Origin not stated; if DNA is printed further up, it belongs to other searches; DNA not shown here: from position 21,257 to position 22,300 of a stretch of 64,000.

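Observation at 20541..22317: Compositionally foreign three-gene cassette between thrC-like and clpB: candidate uncharacterised defence or toxin-immunity system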

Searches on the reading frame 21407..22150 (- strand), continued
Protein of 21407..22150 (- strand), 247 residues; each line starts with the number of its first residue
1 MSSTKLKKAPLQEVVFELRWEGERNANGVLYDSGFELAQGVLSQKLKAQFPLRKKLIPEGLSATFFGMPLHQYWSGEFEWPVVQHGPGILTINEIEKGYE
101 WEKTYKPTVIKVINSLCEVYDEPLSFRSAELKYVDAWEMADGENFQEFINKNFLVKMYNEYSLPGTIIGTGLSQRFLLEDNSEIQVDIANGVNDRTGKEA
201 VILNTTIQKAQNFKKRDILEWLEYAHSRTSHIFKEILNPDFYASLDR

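Call 110: search_solved_structures(query=A3, max_evalue=10, show_alignments=1)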
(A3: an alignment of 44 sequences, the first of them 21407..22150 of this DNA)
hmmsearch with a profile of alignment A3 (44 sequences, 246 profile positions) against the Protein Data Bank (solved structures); distinct sequences matched with E-value up to 10: 8.
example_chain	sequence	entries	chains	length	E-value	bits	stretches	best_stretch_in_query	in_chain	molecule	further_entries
6bvd_A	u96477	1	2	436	0.14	14.8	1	54-133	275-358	Light Chain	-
1wdz_A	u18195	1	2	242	0.19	14.4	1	118-159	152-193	insulin receptor substrate p53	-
1y2o_A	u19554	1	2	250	0.23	14.1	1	118-159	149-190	BAI1-associated protein 2 isoform 1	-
2ykt_A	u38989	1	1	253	0.23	14.1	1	118-159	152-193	BRAIN-SPECIFIC ANGIOGENESIS INHIBITOR 1-ASSOCIATED PROTEIN 2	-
6sgf_A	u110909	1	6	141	0.97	12.1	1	31-73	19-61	Beta-xylanase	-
6z37_A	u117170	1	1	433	0.99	12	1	146-227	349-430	TodX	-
6z38_A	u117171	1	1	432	1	12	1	146-227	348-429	TodX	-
3brz_A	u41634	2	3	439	1.1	11.9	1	146-227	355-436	TodX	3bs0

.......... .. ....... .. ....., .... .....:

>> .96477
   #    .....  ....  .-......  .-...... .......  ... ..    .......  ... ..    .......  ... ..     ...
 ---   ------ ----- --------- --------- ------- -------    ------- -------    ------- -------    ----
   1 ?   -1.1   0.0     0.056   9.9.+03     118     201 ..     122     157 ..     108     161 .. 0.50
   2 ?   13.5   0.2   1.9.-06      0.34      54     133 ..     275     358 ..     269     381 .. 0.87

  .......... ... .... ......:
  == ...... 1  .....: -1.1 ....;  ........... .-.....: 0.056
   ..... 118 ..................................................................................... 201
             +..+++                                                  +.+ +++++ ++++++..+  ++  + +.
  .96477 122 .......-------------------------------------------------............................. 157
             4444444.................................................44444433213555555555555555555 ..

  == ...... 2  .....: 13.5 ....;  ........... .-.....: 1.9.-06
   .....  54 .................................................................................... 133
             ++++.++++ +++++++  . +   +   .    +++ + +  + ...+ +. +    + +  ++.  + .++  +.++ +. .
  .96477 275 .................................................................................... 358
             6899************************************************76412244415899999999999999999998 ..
